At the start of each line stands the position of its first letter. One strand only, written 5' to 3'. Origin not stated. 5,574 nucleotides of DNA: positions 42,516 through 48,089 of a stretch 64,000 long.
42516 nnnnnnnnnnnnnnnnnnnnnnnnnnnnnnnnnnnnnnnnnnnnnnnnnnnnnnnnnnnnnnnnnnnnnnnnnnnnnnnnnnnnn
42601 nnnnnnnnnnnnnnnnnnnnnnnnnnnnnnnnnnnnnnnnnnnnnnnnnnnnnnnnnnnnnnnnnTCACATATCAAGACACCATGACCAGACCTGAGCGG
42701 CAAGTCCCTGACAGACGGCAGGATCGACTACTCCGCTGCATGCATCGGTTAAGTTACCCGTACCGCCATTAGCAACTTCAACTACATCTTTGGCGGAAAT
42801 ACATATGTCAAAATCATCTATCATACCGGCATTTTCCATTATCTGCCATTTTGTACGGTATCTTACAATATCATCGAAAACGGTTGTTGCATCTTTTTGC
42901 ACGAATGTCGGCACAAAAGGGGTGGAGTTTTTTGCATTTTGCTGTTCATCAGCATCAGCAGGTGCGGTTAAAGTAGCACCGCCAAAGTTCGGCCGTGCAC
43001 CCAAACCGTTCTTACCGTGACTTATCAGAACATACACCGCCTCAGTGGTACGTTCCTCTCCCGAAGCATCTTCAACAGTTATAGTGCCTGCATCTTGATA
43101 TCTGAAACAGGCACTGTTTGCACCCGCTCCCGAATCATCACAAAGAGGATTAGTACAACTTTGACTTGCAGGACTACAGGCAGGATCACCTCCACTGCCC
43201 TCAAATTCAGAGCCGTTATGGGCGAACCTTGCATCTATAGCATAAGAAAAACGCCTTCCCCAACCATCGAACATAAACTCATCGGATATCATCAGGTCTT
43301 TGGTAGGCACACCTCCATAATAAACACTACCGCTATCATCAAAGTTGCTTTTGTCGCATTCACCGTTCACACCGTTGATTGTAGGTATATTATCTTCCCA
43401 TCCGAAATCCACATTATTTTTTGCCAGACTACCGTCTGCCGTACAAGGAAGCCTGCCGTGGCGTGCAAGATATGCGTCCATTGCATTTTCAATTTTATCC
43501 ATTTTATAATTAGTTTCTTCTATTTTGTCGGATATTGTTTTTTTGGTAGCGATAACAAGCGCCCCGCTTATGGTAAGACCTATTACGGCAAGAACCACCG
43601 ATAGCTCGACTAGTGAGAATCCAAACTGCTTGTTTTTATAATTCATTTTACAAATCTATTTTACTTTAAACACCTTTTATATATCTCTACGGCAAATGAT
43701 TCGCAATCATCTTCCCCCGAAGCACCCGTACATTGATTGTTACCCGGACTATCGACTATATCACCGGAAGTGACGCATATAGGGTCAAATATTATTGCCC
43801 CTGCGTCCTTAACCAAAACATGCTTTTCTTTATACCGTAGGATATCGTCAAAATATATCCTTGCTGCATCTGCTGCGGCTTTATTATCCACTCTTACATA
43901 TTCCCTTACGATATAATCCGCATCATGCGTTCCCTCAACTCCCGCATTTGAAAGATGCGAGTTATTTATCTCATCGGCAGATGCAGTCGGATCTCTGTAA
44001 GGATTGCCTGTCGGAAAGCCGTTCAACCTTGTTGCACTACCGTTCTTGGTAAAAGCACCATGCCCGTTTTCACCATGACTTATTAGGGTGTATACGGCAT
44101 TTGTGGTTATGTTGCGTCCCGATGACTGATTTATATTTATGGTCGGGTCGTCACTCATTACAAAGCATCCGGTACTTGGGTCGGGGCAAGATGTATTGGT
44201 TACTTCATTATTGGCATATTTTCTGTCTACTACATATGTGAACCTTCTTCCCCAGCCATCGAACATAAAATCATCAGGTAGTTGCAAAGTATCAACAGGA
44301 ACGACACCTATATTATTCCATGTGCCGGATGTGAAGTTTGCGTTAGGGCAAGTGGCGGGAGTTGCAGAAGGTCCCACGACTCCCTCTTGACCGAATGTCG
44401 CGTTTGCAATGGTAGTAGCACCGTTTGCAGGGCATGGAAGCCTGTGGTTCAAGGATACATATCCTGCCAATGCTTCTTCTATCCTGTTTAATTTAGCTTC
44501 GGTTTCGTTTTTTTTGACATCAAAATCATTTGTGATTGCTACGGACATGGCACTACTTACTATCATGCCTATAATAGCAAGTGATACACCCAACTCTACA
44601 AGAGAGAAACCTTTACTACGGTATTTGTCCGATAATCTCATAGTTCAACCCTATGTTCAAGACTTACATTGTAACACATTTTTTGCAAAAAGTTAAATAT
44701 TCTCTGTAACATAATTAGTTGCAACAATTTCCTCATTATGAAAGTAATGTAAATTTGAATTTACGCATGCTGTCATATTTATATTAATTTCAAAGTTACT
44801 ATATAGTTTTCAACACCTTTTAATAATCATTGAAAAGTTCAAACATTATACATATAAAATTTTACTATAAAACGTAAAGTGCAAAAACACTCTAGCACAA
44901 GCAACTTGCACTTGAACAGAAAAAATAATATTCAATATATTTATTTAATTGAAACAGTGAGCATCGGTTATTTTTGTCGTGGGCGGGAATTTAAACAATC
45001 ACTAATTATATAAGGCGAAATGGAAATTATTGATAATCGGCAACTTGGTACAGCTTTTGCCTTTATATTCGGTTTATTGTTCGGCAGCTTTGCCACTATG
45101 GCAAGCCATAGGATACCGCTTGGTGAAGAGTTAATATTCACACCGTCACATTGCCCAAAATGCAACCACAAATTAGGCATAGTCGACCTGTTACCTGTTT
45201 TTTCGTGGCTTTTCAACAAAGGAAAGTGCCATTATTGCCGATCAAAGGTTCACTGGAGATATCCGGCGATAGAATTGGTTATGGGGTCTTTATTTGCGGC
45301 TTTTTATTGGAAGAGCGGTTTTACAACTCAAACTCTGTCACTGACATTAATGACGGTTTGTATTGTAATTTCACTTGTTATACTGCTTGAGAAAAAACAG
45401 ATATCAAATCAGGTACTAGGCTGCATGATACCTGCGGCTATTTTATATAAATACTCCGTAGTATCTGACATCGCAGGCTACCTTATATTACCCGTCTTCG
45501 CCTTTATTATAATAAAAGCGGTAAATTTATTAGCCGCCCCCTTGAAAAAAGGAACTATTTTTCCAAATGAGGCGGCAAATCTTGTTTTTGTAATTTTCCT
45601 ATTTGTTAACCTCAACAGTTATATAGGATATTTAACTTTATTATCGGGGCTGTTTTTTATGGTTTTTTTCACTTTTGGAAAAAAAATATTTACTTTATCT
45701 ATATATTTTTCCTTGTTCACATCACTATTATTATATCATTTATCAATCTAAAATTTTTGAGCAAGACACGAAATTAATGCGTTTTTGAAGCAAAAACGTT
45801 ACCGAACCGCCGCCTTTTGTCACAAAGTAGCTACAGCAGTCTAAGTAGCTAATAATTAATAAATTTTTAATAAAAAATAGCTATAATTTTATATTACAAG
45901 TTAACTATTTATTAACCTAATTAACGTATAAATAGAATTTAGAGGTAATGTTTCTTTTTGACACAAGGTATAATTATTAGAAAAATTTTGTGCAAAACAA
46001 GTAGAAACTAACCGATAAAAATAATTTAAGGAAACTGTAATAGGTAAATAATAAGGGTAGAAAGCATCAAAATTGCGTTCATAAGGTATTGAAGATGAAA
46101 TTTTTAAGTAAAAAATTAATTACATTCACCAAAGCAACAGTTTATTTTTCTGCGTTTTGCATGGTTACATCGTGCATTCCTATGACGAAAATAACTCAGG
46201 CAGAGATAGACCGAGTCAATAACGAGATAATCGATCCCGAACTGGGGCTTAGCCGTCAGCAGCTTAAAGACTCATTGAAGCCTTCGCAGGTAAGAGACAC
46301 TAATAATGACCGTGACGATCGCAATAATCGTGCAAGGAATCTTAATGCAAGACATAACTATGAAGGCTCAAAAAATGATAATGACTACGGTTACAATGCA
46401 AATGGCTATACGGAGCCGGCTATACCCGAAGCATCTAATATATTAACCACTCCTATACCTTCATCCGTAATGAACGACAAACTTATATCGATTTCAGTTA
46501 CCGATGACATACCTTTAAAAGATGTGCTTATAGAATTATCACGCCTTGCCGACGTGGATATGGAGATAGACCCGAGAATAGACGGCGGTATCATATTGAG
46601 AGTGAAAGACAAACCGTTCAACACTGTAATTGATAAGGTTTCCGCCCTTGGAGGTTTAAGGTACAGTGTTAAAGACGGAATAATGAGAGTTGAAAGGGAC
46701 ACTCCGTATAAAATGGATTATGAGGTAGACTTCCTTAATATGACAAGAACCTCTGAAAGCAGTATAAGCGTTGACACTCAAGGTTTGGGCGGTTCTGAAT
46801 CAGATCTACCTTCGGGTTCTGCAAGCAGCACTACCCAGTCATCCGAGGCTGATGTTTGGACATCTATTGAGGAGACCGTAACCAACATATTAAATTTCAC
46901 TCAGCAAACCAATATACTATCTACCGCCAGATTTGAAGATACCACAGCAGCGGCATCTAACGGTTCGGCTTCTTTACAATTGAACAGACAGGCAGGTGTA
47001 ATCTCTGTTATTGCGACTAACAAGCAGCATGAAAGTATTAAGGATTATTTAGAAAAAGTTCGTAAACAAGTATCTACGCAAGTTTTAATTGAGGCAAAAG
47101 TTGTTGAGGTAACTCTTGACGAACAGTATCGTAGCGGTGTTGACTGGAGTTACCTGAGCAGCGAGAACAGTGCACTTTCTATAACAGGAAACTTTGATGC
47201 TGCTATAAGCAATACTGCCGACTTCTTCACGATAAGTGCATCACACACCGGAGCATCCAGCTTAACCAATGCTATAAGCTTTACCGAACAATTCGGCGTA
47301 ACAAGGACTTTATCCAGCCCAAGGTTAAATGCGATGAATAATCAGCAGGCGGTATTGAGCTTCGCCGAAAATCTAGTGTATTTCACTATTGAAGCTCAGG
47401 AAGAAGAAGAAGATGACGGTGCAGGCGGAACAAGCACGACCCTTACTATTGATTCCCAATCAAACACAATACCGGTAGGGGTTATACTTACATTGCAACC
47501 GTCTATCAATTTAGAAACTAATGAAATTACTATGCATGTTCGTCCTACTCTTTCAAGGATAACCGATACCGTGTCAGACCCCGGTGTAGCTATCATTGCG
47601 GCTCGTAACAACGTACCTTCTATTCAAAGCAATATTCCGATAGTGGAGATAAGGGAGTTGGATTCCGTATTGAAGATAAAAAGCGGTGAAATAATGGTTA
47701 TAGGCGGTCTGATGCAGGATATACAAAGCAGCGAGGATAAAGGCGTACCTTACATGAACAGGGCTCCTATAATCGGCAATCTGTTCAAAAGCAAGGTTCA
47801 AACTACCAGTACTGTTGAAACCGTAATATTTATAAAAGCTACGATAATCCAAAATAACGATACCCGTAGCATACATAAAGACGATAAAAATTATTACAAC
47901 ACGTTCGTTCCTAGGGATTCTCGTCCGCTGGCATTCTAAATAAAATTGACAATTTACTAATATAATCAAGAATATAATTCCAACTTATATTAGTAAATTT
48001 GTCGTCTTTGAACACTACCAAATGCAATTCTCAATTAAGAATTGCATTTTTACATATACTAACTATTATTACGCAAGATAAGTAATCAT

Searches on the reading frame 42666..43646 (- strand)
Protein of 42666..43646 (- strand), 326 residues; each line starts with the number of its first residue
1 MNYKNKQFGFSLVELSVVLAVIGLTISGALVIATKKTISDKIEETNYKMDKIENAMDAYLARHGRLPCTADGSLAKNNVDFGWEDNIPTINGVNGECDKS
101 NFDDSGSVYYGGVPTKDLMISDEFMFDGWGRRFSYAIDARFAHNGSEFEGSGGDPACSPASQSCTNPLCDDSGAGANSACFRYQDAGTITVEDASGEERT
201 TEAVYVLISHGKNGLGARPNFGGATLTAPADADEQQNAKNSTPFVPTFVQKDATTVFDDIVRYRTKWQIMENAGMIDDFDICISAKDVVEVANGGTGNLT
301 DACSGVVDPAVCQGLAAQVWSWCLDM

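Call 29: search_protein_families(library=pfam, proteins=[window:42666-43646:-], max_evalue=0.00001)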
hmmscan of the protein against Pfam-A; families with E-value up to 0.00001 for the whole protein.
window:42666-43646:- (326 aa): 0 families

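Call 32: search_protein_families(library=pfam, proteins=[window:42666-43646:-], max_evalue=0.01)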
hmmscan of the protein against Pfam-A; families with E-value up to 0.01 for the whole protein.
window:42666-43646:- (326 aa): 1 family
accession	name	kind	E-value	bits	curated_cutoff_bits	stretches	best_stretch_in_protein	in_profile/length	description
PF07963.17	N_methyl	-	2e-05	24.4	21.2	1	4-30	1-27/27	Prokaryotic N-terminal methylation motif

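Call 68: search_protein_families(library=ncbifam, proteins=[window:42666-43646:-], max_evalue=0.01)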
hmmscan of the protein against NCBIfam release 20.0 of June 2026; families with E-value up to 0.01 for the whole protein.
window:42666-43646:- (326 aa): 3 families
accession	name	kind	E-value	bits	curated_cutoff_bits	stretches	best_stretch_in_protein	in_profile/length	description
TIGR01710.1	typeII_sec_gspG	equivalog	5.9e-05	23.1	88.85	1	9-73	2-66/134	type II secretion system major pseudopilin GspG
TIGR02532.1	IV_pilin_GFxxxE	domain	0.0001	22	16.3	1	7-30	1-24/24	prepilin-type N-terminal cleavage/methylation domain-containing protein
TIGR01708.2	typeII_sec_gspH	equivalog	0.00056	20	80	1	8-42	2-36/169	type II secretion system minor pseudopilin GspH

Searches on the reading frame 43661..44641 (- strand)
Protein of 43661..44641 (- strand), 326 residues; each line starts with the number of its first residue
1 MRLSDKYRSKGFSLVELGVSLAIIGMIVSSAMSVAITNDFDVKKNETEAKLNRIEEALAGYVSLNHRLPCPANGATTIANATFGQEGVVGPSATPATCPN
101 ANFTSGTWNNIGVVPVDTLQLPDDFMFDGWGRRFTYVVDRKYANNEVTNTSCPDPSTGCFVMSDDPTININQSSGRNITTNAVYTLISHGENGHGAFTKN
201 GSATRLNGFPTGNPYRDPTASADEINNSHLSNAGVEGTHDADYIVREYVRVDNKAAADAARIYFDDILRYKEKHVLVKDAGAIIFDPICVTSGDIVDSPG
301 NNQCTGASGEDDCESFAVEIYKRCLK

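Call 29: search_protein_families(library=pfam, proteins=[window:43661-44641:-], max_evalue=0.00001)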
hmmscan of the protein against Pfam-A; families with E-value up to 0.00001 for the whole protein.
window:43661-44641:- (326 aa): 0 families

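Call 32: search_protein_families(library=pfam, proteins=[window:43661-44641:-], max_evalue=0.01)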
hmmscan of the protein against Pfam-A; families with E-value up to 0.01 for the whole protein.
window:43661-44641:- (326 aa): 1 family
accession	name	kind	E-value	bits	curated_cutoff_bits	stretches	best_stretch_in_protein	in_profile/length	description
PF07963.17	N_methyl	-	0.00031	20.6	21.2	1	8-31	3-26/27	Prokaryotic N-terminal methylation motif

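Call 68: search_protein_families(library=ncbifam, proteins=[window:43661-44641:-], max_evalue=0.01)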
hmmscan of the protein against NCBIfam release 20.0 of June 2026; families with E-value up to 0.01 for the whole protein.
window:43661-44641:- (326 aa): 4 families
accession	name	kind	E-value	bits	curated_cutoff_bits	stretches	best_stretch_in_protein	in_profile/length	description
TIGR01710.1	typeII_sec_gspG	equivalog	0.00011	22.2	88.85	1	10-78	1-69/134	type II secretion system major pseudopilin GspG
NF041013.1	T4P_ComGE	equivalog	0.00043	20.3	49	1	10-57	4-52/83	competence type IV pilus minor pilin ComGE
TIGR02532.1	IV_pilin_GFxxxE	domain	0.0051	16.6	16.3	1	10-31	2-23/24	prepilin-type N-terminal cleavage/methylation domain-containing protein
NF041775.1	typeIV_PilA_Myxo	equivalog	0.0075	16.3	400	0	7-52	8-51/214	type IV pilin protein PilA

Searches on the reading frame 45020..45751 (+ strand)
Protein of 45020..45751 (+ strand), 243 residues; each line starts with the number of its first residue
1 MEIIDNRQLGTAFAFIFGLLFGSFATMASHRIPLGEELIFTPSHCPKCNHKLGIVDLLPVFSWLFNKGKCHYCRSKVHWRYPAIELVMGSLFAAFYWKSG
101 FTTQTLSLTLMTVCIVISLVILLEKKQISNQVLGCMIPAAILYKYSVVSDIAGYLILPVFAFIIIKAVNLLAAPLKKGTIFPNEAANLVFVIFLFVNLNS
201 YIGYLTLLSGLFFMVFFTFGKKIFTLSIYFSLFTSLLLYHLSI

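Call 29: search_protein_families(library=pfam, proteins=[window:45020-45751:+], max_evalue=0.00001)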
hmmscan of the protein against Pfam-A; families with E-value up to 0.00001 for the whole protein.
window:45020-45751:+ (243 aa): 1 family
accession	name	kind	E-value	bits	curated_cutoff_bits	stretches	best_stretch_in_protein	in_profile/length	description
PF06750.18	A24_N_bact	-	7.4e-31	106.5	23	1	16-98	1-83/84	Bacterial Peptidase A24 N-terminal domain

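Call 32: search_protein_families(library=pfam, proteins=[window:45020-45751:+], max_evalue=0.01)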
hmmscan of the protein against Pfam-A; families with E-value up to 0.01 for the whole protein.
window:45020-45751:+ (243 aa): 1 family
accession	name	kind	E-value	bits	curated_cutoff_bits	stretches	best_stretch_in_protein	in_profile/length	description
PF06750.18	A24_N_bact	-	7.4e-31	106.5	23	1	16-98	1-83/84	Bacterial Peptidase A24 N-terminal domain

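Call 68: search_protein_families(library=ncbifam, proteins=[window:45020-45751:+], max_evalue=0.01)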
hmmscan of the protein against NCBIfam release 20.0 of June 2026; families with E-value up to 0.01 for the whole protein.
window:45020-45751:+ (243 aa): 1 family
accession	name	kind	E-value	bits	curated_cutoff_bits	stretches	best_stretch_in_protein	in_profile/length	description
NF041871.1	Wzx_EPS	equivalog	0.0025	16.6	800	1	85-189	367-472/492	exopolysaccharide biosynthesis flippase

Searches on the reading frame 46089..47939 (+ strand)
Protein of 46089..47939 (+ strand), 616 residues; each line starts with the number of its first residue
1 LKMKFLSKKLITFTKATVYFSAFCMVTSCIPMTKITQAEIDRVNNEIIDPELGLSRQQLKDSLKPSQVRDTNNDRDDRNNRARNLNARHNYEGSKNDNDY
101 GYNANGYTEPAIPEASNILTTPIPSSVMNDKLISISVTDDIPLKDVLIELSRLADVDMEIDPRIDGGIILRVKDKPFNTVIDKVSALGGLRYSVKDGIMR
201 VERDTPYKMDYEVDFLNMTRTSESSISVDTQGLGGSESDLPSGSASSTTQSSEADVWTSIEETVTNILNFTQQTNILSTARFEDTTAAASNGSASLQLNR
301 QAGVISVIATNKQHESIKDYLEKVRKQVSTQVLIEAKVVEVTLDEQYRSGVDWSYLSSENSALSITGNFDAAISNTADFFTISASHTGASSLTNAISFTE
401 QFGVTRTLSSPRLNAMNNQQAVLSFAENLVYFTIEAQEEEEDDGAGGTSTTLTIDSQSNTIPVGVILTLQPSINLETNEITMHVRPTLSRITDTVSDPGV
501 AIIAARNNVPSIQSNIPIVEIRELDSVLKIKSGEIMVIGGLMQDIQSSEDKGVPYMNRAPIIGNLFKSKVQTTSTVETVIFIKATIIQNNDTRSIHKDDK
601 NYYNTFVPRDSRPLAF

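Call 29: search_protein_families(library=pfam, proteins=[window:46089-47939:+], max_evalue=0.00001)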
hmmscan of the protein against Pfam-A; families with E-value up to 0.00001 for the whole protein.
window:46089-47939:+ (616 aa): 1 family
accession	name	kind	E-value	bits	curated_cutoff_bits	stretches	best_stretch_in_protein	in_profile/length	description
PF00263.26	Secretin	-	2.8e-30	105.6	27.5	1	400-588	3-169/169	Bacterial type II and III secretion system protein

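Call 68: search_protein_families(library=ncbifam, proteins=[window:46089-47939:+], max_evalue=0.01)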
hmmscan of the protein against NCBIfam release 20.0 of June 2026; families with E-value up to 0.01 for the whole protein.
window:46089-47939:+ (616 aa): 9 families
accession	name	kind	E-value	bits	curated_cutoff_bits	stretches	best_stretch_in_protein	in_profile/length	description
TIGR02519.1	pilus_MshL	equivalog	3.9e-64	216.4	250.2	1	298-587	3-290/290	pilus (MSHA type) biogenesis protein MshL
TIGR02517.1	type_II_gspD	equivalog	2.8e-31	108.7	351.35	1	267-592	272-595/600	type II secretion system secretin GspD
TIGR02515.1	IV_pilus_PilQ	subfamily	8.2e-23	81.1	284.35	2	292-587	133-427/428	type IV pilus secretin PilQ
TIGR02516.1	type_III_yscC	equivalog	5.2e-18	64.8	238.45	1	307-588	212-462/463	type III secretion system outer membrane ring subunit SctC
TIGR02520.1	pilus_B_mal_scr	equivalog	9.7e-17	60.7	287.65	1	175-554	129-485/513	PilN family type IVB pilus formation outer membrane protein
NF010083.0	PRK13568.1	equivalog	7.3e-15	54.7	554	1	500-588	330-418/419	DNA uptake porin HofQ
NF011873.0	PRK15346.1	equivalog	1.3e-13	50.5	524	1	511-590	418-497/499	EscC/YscC/HrcC family type III secretion system outer membrane ring protein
NF042912.1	Amuc_1098_fam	equivalog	2.4e-13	49.1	750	2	460-588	661-797/805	Amuc_1098 family type IV pilus outer membrane protein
NF007851.2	PRK10560.1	exception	3.4e-11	42.6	598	1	519-588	341-410/412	DNA uptake porin HofQ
